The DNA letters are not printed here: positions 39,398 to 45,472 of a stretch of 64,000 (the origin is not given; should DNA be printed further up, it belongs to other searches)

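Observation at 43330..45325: Cytoplasmic tail of a giant surface protein carries three 187-aa repeats and a ribosomal uL15-like domain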

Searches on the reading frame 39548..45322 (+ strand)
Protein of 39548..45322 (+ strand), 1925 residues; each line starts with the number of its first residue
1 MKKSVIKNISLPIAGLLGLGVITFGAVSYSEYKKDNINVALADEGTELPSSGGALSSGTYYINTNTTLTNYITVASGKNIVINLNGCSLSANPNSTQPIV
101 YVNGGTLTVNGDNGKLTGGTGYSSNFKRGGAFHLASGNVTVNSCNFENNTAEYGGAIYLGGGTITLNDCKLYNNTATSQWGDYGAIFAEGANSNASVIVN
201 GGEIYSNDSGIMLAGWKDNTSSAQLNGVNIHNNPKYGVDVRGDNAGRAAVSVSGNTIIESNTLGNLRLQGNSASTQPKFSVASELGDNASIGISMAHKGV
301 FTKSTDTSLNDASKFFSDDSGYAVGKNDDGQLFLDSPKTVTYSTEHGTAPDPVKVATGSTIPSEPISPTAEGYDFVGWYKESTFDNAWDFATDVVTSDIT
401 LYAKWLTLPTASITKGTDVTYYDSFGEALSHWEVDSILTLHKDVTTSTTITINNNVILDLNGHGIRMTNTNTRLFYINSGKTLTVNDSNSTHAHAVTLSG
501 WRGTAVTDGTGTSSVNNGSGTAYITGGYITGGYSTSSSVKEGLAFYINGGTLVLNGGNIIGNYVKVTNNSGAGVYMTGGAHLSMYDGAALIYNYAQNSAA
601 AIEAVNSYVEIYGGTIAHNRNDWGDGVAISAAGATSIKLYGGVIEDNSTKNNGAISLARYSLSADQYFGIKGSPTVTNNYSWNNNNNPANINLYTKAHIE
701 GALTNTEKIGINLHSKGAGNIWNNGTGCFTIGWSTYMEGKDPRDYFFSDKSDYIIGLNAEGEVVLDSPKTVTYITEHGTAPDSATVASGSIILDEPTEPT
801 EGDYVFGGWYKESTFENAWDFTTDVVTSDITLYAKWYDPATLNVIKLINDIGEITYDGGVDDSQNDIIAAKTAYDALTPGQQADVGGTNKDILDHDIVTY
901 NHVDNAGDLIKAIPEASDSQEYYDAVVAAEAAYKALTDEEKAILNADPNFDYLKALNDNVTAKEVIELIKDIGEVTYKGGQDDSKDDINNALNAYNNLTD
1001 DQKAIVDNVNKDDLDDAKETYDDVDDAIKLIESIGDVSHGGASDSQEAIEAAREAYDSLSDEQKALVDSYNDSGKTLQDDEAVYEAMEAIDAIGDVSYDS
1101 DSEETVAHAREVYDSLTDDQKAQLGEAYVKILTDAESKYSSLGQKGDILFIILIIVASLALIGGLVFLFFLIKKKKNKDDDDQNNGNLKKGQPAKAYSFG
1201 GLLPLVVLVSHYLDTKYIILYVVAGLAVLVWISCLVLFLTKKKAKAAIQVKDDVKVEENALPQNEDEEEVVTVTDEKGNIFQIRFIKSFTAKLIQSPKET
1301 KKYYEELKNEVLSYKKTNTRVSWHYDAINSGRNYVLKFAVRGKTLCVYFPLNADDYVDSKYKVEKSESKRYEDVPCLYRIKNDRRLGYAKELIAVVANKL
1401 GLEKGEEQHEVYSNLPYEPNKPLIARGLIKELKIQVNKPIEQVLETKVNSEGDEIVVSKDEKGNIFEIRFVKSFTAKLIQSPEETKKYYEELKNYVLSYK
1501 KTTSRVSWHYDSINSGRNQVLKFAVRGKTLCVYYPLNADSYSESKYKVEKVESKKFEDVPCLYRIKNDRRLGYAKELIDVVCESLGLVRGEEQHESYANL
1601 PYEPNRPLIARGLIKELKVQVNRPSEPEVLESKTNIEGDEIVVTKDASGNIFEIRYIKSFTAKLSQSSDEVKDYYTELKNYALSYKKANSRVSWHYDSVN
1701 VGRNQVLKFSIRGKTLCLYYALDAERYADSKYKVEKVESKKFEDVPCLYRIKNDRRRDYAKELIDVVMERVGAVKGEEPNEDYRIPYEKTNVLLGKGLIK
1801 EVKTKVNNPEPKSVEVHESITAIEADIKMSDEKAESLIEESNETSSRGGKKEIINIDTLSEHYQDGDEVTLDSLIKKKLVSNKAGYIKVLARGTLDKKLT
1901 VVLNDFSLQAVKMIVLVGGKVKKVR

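Call 5: search_protein_families(library=pfam, proteins=[window:39548-45322:+], max_evalue=0.1)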
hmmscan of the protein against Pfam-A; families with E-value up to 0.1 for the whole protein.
window:39548-45322:+ (1925 aa): 8 families
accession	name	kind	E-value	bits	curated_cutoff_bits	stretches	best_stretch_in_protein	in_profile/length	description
PF09479.16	Flg_new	-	1.5e-33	115.2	27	2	339-404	2-65/65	Listeria-Bacteroides repeat domain (List_Bact_rpt)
PF00828.25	Ribosomal_L27A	-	1.4e-12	48.2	21.5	1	1853-1921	1-71/72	Ribosomal proteins 50S-L15, 50S-L18e, 60S-L27A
PF07813.17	LTXXQ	-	0.00014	23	24.3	0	1045-1068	74-97/100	LTXXQ motif family protein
PF18039.7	UBA_6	-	0.00081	19.8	23.5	0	1384-1404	9-29/42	UBA-like domain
PF15102.11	TMEM154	-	0.0094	16.2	30.3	0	1144-1186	57-101/153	TMEM154 protein family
PF05823.17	Gp-FAR-1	-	0.026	15.4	29.2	0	991-1132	11-134/149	Nematode fatty acid retinoid binding protein (Gp-FAR-1)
PF21601.3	GldM_2nd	-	0.034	15.1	24.4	1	89-147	33-91/98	GldM second domain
PF06628.17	Catalase-rel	-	0.035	14.7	30.1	0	1103-1136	5-38/65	Catalase-related immune-responsive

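Call 6: search_protein_families(library=ncbifam, proteins=[window:39548-45322:+], max_evalue=0.1)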
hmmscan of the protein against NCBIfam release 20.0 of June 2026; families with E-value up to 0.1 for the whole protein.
window:39548-45322:+ (1925 aa): 12 families
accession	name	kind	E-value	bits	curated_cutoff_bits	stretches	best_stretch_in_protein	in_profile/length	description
NF052328.1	NeuramTDE0471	equivalog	1e-22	80.6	900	2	339-408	48-119/538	neuraminidase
NF033188.1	internalin_H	exception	8.3e-17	61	1050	2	361-406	365-411/548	InlH/InlC2 family class 1 internalin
NF033189.1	internalin_A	exception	1.5e-15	56.6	1600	2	363-418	659-715/799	class 1 internalin InlA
TIGR02543.1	List_Bact_rpt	repeat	9.9e-15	54.6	20.95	2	368-405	1-40/44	TIGR02543 family repeat protein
TIGR01071.1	rplO_bact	equivalog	2.5e-10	40.3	77.95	1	1851-1922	73-144/144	50S ribosomal protein L15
TIGR04561.1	membra_charge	hypoth_equivalog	3.8e-05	23.8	30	1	1148-1191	16-57/82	TIGR04561 family membrane protein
NF041217.1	BagE_FevW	exception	0.00026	20.1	800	0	1342-1407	264-329/424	bagremycin/ferroverdin synthetase BagE/FevW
NF003079.0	PRK04005.1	equivalog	0.011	15.3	85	1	1888-1921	68-101/121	50S ribosomal protein L18e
NF006283.1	PRK08455.1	equivalog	0.017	14.7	187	0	1143-1194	14-65/182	flagellar basal body-associated protein FliL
NF045534.1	small_EYxxD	equivalog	0.018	14.7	29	0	1147-1176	7-33/37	EYxxD motif small membrane protein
NF004285.1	PRK05696.1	equivalog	0.043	13.6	179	0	1145-1189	15-59/171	flagellar basal body-associated protein FliL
NF046005.2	near_gluc_PtsG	equivalog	0.058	13.7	45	0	1151-1188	5-46/85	MPN207a family PTS transporter accessory protein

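Call 23: find_encoding_contigs(protein=window:39548-45322:+, flank=3000, max_places=4)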
Protein window:39548-45322:+ (1925 aa): no gene with exactly this product is on record in the collection.
